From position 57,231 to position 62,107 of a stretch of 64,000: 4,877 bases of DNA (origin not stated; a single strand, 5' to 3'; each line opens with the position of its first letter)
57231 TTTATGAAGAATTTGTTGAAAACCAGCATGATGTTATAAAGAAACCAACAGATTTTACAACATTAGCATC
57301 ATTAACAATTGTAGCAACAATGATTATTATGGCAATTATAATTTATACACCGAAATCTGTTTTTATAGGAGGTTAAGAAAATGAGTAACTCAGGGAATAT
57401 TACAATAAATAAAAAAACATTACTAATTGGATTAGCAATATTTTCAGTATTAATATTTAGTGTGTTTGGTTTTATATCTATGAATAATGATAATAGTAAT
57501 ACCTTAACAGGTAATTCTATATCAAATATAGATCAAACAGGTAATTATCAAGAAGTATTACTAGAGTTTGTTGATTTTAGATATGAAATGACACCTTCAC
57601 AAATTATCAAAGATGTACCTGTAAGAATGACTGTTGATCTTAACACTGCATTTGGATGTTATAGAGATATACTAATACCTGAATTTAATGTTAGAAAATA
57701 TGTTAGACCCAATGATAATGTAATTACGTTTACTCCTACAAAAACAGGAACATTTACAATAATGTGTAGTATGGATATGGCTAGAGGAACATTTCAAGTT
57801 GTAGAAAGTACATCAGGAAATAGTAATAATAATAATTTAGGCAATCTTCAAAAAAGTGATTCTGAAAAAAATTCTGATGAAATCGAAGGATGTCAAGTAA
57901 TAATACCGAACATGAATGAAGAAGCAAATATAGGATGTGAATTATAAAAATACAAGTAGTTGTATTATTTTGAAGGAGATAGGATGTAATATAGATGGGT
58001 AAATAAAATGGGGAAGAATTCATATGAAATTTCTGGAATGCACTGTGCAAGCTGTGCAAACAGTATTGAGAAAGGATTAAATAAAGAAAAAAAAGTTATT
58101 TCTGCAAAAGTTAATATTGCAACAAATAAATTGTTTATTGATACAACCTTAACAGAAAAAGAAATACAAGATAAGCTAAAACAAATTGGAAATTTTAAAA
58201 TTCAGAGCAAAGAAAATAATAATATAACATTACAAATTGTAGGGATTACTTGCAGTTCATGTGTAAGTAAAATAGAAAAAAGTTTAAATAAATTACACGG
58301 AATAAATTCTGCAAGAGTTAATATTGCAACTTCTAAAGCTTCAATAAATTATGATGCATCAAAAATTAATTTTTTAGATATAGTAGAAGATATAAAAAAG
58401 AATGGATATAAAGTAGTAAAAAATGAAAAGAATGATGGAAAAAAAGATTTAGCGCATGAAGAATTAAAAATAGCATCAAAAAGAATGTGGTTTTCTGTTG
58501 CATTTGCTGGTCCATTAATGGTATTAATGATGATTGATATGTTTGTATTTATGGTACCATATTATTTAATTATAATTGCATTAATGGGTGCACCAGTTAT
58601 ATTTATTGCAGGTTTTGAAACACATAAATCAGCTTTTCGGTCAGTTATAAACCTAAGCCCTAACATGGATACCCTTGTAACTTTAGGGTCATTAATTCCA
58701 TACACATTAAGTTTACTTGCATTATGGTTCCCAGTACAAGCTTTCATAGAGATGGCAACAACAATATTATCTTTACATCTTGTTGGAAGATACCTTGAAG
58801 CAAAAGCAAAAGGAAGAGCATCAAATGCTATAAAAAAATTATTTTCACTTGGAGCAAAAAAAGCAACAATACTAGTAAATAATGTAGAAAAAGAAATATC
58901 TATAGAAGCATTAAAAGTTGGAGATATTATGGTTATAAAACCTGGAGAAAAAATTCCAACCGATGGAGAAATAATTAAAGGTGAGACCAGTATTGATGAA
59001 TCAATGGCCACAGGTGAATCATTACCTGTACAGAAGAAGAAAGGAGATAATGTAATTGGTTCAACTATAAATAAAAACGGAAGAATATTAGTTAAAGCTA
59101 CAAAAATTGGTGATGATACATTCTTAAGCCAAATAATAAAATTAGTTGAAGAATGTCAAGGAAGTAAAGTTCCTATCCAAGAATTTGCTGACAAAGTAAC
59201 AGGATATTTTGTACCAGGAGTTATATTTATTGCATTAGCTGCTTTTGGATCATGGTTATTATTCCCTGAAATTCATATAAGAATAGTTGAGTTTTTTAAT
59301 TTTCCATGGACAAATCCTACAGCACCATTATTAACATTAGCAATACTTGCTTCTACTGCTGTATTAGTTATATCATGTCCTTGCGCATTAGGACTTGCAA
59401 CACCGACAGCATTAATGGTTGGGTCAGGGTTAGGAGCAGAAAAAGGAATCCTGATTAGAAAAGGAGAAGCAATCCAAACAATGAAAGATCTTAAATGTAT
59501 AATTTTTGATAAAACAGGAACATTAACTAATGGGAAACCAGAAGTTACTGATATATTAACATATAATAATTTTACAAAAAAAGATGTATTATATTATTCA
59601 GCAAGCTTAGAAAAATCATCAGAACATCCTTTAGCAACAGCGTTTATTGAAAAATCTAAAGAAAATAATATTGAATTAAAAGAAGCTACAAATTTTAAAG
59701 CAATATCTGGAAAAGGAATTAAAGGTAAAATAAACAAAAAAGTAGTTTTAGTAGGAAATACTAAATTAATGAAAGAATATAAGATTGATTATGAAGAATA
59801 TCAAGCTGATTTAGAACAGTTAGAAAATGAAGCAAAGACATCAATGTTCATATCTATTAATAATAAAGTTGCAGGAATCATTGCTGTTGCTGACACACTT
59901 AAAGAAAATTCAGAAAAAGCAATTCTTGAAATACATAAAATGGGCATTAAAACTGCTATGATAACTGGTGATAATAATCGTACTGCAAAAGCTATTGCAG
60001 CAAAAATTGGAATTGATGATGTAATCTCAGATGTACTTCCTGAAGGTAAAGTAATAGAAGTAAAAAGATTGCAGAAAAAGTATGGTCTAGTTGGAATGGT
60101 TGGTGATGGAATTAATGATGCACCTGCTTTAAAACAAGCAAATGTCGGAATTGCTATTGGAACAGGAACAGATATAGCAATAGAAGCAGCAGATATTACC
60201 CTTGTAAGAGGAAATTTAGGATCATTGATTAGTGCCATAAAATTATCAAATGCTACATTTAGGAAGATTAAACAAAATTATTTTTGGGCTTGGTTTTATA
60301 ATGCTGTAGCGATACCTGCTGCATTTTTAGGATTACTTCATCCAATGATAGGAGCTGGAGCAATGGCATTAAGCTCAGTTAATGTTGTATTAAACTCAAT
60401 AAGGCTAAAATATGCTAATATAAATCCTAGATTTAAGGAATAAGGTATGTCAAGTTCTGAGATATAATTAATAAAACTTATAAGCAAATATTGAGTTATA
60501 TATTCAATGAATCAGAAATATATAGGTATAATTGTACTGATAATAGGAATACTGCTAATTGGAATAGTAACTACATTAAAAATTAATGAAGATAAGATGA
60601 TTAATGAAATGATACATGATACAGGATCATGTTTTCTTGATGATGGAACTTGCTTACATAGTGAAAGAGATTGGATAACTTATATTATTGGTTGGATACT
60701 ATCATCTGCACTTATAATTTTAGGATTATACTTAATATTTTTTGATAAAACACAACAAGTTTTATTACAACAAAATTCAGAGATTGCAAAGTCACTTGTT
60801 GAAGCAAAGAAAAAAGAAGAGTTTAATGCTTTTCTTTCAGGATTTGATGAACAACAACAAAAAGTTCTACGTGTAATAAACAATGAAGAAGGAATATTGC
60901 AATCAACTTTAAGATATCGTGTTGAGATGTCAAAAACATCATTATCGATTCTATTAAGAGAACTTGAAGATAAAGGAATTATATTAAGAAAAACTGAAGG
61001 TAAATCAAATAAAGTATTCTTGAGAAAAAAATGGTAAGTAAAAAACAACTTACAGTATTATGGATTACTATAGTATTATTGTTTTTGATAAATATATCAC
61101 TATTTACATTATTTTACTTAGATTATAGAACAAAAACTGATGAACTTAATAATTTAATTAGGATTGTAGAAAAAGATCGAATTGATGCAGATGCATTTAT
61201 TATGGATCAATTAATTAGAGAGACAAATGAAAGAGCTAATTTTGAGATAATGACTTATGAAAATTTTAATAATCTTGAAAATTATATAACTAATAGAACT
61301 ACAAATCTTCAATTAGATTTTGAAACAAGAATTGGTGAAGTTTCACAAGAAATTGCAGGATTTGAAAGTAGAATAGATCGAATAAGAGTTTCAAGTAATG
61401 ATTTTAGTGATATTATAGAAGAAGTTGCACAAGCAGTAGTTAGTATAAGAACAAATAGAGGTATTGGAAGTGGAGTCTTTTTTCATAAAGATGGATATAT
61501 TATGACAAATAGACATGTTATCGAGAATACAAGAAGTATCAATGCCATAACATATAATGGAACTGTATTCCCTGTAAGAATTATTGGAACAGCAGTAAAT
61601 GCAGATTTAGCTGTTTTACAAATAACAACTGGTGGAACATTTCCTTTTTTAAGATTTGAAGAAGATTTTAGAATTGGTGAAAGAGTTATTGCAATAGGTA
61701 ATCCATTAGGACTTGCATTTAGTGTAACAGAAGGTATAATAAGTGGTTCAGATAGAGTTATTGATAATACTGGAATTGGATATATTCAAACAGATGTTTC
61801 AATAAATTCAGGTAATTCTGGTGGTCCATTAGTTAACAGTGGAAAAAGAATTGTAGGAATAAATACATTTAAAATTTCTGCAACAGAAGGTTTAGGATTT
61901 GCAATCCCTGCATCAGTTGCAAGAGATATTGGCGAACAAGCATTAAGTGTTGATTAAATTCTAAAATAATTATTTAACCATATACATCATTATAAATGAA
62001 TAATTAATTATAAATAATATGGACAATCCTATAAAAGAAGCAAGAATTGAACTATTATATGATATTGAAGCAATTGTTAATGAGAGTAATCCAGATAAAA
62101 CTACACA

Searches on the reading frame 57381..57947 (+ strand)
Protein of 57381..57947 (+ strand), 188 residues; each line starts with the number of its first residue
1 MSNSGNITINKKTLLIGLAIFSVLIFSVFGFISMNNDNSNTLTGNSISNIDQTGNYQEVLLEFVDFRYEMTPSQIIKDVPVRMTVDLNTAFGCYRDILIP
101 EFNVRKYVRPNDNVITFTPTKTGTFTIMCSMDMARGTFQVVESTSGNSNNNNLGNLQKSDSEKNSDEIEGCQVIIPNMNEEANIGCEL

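Call 88: search_protein_families(library=pfam, max_evalue=0.001, proteins=[window:57381-57947:+])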
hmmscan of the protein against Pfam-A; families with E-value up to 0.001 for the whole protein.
window:57381-57947:+ (188 aa): 1 family
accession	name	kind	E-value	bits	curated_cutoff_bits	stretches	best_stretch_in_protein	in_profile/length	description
PF13473.12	Cupredoxin_1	-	0.0003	21.2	27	1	53-138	17-102/104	Cupredoxin-like domain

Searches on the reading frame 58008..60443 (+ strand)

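Call 12: search_protein_families(library=pfam, max_evalue=0.001, proteins=[window:58008-60443:+])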
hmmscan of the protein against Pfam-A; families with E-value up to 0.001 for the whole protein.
window:58008-60443:+ (811 aa): 3 families
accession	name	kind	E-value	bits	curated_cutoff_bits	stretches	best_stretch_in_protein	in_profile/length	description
PF00122.25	E1-E2_ATPase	-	1.5e-53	181.5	28.1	1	281-478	2-180/181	E1-E2 ATPase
PF00702.32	Hydrolase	-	1.9e-39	136.5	26.4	1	496-712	2-191/191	haloacid dehalogenase-like hydrolase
PF00403.32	HMA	-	5.9e-29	100.7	24.8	2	74-135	1-62/62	Heavy-metal-associated domain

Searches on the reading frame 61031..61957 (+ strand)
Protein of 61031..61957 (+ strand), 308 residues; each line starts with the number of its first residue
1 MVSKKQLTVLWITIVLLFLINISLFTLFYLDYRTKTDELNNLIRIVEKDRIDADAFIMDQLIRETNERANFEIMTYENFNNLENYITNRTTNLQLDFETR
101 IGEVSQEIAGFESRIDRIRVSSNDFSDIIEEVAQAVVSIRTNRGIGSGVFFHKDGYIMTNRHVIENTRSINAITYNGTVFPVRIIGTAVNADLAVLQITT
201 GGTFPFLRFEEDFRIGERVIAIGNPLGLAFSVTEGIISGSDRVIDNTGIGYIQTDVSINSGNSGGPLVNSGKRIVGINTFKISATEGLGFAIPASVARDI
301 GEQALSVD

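Call 12: search_protein_families(library=pfam, max_evalue=0.001, proteins=[window:61031-61957:+])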
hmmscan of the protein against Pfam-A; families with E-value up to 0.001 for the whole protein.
window:61031-61957:+ (308 aa): 2 families
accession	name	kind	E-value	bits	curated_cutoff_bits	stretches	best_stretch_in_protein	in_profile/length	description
PF13365.12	Trypsin_2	-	1.1e-30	107.7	27.6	1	146-277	1-144/144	Trypsin-like peptidase domain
PF00089.32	Trypsin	-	5.8e-13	49.6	20.6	1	134-298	15-217/220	Trypsin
